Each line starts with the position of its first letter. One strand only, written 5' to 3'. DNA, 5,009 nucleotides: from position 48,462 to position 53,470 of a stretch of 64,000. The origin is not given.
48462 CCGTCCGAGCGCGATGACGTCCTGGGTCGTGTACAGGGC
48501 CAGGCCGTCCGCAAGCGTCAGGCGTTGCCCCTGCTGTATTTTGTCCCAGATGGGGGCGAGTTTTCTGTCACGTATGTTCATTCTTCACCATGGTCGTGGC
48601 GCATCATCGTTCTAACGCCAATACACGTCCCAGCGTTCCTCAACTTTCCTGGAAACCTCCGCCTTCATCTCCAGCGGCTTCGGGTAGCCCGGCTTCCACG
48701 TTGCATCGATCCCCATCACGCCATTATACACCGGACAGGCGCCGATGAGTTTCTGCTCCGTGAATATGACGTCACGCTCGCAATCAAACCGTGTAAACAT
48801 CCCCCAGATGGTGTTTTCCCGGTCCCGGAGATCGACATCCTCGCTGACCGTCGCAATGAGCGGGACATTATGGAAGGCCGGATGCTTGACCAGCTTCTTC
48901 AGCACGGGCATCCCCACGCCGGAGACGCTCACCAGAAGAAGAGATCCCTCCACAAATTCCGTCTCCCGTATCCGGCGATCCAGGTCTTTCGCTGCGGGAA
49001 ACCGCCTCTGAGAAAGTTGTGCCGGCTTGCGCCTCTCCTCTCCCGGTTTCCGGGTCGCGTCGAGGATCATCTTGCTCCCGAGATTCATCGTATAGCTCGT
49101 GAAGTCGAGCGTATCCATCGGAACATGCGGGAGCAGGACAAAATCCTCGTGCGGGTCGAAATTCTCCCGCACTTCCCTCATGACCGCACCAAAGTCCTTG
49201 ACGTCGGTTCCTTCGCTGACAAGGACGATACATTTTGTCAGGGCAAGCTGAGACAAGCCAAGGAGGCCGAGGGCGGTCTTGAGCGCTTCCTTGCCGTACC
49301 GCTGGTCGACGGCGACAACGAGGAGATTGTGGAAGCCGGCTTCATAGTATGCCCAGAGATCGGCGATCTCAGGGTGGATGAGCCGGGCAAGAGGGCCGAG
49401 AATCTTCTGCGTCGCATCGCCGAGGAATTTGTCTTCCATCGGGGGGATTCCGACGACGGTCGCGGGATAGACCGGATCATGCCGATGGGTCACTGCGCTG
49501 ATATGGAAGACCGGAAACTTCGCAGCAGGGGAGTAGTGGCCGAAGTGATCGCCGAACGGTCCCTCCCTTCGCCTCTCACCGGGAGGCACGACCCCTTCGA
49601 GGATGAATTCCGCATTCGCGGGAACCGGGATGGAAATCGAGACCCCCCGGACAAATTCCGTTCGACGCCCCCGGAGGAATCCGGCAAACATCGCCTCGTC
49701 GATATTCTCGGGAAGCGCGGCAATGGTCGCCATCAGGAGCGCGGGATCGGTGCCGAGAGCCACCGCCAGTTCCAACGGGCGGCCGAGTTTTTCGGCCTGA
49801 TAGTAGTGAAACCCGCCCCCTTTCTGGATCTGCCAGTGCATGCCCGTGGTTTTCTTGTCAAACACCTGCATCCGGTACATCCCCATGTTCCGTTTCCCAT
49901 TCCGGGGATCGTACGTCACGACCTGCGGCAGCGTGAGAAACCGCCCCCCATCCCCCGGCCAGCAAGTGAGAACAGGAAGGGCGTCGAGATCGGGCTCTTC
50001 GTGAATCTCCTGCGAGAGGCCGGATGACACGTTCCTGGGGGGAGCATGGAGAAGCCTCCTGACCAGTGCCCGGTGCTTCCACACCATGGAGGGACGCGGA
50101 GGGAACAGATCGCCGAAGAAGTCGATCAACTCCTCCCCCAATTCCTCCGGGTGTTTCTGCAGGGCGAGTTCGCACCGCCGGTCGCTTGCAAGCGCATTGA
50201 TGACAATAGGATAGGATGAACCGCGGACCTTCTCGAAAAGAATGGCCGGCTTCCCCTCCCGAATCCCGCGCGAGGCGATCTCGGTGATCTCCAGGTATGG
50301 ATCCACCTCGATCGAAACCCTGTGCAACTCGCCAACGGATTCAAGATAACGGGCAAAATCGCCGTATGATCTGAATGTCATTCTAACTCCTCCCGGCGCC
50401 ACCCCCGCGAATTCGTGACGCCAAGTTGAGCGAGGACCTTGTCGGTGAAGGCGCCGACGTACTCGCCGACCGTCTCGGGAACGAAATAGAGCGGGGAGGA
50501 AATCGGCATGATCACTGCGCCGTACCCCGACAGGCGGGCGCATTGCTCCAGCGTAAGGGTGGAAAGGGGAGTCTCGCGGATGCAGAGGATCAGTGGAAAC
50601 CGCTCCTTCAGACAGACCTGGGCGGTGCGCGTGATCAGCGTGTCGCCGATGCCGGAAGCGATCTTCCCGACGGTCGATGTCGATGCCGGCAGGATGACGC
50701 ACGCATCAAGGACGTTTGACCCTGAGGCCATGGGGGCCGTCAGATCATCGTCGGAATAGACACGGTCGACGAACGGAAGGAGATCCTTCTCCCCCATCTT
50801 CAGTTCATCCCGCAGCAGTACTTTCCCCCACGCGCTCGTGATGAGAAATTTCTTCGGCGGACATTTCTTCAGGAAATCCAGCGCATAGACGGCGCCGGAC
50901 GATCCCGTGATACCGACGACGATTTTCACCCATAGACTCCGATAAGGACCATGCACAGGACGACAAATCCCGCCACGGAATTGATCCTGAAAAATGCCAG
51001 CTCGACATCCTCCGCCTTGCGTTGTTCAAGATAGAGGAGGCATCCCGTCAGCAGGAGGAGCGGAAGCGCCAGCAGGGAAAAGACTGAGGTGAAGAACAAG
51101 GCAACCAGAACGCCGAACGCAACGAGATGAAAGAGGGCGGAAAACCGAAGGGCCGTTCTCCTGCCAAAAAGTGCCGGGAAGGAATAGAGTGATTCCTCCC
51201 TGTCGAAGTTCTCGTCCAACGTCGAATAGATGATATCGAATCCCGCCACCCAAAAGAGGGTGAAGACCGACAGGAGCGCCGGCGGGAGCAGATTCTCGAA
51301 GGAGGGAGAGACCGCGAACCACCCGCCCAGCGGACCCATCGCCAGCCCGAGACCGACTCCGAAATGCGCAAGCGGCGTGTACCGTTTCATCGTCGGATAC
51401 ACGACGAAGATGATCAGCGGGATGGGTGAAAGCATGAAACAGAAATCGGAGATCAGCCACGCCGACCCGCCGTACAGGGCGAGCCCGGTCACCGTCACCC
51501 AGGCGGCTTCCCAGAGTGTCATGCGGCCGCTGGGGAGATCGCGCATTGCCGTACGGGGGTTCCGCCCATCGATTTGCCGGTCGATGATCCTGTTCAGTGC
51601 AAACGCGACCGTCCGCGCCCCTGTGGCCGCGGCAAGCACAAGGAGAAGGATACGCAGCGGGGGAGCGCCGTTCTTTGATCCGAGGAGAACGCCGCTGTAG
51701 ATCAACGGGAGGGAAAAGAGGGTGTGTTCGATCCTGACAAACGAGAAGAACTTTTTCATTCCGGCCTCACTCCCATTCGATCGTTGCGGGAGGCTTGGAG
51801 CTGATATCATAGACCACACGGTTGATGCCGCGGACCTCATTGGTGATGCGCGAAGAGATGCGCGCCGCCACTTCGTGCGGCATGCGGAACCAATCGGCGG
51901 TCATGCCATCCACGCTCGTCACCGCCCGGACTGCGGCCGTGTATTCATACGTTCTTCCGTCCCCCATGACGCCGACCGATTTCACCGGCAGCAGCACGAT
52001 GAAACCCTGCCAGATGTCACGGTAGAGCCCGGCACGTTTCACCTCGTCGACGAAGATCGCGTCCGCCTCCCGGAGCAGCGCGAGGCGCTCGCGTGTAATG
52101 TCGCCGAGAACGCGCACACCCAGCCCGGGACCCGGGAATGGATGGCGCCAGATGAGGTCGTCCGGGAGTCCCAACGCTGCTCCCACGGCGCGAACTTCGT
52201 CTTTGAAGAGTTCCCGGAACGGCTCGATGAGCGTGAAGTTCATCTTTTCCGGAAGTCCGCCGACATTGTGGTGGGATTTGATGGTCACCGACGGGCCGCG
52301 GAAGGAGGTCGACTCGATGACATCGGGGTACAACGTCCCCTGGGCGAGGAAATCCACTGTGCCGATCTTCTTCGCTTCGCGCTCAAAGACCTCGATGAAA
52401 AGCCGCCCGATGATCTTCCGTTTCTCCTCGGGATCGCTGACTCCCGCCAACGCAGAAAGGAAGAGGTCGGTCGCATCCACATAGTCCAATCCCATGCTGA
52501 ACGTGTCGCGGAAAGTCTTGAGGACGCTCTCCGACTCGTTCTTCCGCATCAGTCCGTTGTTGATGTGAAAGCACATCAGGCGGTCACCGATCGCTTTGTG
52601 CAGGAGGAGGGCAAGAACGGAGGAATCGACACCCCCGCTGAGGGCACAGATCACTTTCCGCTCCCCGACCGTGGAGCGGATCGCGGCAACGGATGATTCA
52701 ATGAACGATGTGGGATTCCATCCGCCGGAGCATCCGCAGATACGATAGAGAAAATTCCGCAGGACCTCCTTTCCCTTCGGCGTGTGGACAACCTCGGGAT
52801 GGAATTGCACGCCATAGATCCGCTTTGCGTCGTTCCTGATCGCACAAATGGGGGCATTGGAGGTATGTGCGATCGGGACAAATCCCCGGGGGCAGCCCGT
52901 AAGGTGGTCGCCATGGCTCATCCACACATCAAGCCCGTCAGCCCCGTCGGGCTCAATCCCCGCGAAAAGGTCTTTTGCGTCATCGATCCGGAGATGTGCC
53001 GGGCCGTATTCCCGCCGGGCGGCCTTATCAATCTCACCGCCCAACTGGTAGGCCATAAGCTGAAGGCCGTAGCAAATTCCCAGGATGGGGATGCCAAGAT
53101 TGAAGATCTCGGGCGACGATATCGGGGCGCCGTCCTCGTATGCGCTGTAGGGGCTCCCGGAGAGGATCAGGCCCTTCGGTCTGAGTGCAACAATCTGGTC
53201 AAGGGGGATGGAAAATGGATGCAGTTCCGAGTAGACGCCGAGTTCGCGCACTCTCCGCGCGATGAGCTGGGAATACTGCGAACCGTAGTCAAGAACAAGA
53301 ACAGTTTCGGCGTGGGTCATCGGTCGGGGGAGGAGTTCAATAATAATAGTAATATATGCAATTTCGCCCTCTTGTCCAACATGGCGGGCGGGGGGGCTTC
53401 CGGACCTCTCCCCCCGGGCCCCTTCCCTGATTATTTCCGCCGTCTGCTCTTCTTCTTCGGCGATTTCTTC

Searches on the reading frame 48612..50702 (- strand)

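Call 64: search_protein_families(library=ncbifam, proteins=[window:48612-50702:-], max_evalue=0.00001)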
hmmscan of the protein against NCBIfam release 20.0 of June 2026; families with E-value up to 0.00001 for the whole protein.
window:48612-50702:- (696 aa): 7 families
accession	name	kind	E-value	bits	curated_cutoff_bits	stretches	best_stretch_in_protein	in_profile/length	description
TIGR03701.1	mena_SCO4490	equivalog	1.9e-155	517.9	495.9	1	116-544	2-433/433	menaquinone biosynthesis decarboxylase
TIGR00148.1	TIGR00148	subfamily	3.7e-119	398.3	244.85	1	115-552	3-438/438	UbiD family decarboxylase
NF008175.0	PRK10922.1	equivalog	1.9e-96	323.6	788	1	108-559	4-466/497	4-hydroxy-3-polyprenylbenzoate decarboxylase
NF041204.1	VdcC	exception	1.9e-68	231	650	1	115-578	6-464/467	non-oxidative hydroxyarylic acid decarboxylases subunit C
TIGR02724.1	phenyl_P_beta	equivalog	2.1e-34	118.7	468.95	1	123-526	13-413/472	phenylphosphate carboxylase subunit beta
NF041219.1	BagN_FevL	exception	2.6e-28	98.8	1000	1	109-467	16-375/502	bagremycin/ferroverdin biosynthesis UbiD family decarboxylase BagN/FevL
TIGR02723.1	phenyl_P_alpha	equivalog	9.8e-23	80.5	564.6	1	235-509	123-398/485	phenylphosphate carboxylase subunit alpha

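Call 73: search_protein_families(library=pfam, proteins=[window:48612-50702:-], max_evalue=0.001)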
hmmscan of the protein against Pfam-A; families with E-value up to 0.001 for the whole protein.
window:48612-50702:- (696 aa): 3 families
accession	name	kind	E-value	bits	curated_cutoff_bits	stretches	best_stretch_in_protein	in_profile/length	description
PF01977.22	UbiD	-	2.1e-77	259.4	23.3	1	231-420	11-206/206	3-octaprenyl-4-hydroxybenzoate carboxy-lyase Rift-related domain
PF20696.2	UbiD_C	-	1.6e-39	135.3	24.2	2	426-549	2-127/127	3-octaprenyl-4-hydroxybenzoate carboxy-lyase C-terminal domain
PF20695.2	UbiD_N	-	3.7e-20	72.2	24.3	1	119-194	3-76/78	3-octaprenyl-4-hydroxybenzoate carboxy-lyase N-terminal domain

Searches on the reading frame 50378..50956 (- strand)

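Call 14: search_protein_families(library=pfam, proteins=[window:50378-50956:-], max_evalue=0.001)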
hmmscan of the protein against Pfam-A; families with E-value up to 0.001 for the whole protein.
window:50378-50956:- (192 aa): 1 family
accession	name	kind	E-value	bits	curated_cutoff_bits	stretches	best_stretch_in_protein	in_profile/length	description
PF02441.25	Flavoprotein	-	4e-28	98.5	22.7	1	11-165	2-141/162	Flavoprotein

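Call 64: search_protein_families(library=ncbifam, proteins=[window:50378-50956:-], max_evalue=0.00001)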
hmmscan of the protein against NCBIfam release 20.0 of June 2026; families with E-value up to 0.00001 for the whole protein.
window:50378-50956:- (192 aa): 4 families
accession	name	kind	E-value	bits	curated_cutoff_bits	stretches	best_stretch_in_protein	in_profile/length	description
NF004685.0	PRK06029.1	subfamily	8.6e-43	146.6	188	1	11-183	3-179/187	UbiX family flavin prenyltransferase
NF041206.1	VdcB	exception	1.1e-41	142.5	290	1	11-184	1-178/184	non-oxidative hydroxyarylic acid decarboxylases subunit B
TIGR00421.1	ubiX_pad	subfamily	2.1e-40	138.4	108.9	1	11-184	1-177/181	UbiX family flavin prenyltransferase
NF041218.1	BagM_FevK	exception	6.1e-30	104.2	420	1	11-187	2-181/215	bagremycin/ferroverdin biosynthesis UbiX family decarboxylase BagM/FevK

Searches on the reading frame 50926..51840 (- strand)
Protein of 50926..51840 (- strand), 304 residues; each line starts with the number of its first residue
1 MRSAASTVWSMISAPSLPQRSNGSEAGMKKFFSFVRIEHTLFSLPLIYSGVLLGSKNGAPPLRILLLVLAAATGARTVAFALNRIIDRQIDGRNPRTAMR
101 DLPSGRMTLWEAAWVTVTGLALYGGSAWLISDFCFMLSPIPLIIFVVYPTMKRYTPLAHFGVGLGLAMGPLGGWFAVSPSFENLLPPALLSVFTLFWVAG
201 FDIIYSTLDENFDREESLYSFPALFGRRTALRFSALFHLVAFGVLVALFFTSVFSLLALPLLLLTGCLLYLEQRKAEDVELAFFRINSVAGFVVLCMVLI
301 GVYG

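Call 64: search_protein_families(library=ncbifam, proteins=[window:50926-51840:-], max_evalue=0.00001)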
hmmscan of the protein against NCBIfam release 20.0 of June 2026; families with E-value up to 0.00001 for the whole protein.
window:50926-51840:- (304 aa): 19 families
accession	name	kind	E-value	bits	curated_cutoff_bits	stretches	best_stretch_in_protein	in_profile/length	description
TIGR01475.1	ubiA_other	subfamily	3e-77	259.9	180.8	1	29-302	3-280/282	UbiA-like polyprenyltransferase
NF009524.0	PRK12886.1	equivalog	4.6e-62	210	387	1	28-300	8-282/291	prenyltransferase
NF041586.1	MqnP_DT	exception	3.4e-60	204.1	430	1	30-301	2-275/277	menaquinone biosynthesis prenyltransferase MqnP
NF009526.0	PRK12888.1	equivalog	5.5e-59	200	364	1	24-299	11-291/301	4-hydroxybenzoate octaprenyltransferase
NF009609.0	PRK13106.1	equivalog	2e-53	181.8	349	1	22-294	9-287/301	prenyltransferase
NF041584.1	MqnP_SCO4491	exception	4e-53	181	420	1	28-300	3-280/285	menaquinone biosynthesis prenyltransferase MqnP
NF041585.1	MqnP_Cj_Hp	exception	7.6e-53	179.8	375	1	28-300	1-279/281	menaquinone biosynthesis prenyltransferase MqnP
NF009515.0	PRK12874.1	equivalog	1e-51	176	392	1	28-301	8-287/291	4-hydroxybenzoate polyprenyltransferase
NF009532.0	PRK12895.1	equivalog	5.4e-51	173.7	414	1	29-302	4-280/286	prenyltransferase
NF009517.0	PRK12876.1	equivalog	2.6e-33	115.7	419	1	40-295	27-289/300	prenyltransferase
TIGR01474.1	ubiA_proteo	equivalog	3.5e-29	102.2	275.45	1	40-300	17-279/282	4-hydroxybenzoate octaprenyltransferase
NF009523.0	PRK12884.1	equivalog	4.2e-15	55.7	269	1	28-269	4-239/279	prenyltransferase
NF009514.0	PRK12873.1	equivalog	2.2e-11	43.7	246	1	47-271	30-258/297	4-hydroxybenzoate polyprenyltransferase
TIGR01473.1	cyoE_ctaB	equivalog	3.9e-11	43.3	210.3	1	34-300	6-279/281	heme o synthase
NF009521.0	PRK12882.1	equivalog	8.9e-10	38.2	296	1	27-269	4-242/280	geranylgeranylglycerol-phosphate geranylgeranyltransferase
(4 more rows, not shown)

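Call 73: search_protein_families(library=pfam, proteins=[window:50926-51840:-], max_evalue=0.001)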
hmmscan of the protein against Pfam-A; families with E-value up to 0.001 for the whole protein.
window:50926-51840:- (304 aa): 1 family
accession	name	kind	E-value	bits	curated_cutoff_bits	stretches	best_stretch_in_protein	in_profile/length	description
PF01040.23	UbiA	-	1.2e-43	149.7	34.2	1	44-285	2-246/250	UbiA prenyltransferase family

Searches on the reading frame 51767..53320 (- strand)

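Call 14: search_protein_families(library=pfam, proteins=[window:51767-53320:-], max_evalue=0.001)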
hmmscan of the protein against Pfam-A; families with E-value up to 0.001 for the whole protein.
window:51767-53320:- (517 aa): 6 families
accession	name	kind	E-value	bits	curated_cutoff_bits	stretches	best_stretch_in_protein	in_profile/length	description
PF00958.27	GMP_synt_C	-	7.4e-44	148.2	27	1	425-516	1-92/92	GMP synthase C terminal domain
PF00117.34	GATase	-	3e-43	148.2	22.8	1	8-193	1-189/190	Glutamine amidotransferase class-I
PF07722.19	Peptidase_C26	-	1.3e-08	35.4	20.5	1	72-176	101-219/219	Peptidase C26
PF02540.23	NAD_synthase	-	1e-06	28.5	21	1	216-254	14-53/242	NAD synthase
PF03054.22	tRNA_Me_trans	-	3.6e-05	23.9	20.6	1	222-261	2-40/202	tRNA methyl transferase HUP domain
PF00733.27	Asn_synthase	-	0.00027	21.2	21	1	215-255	12-52/354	Asparagine synthase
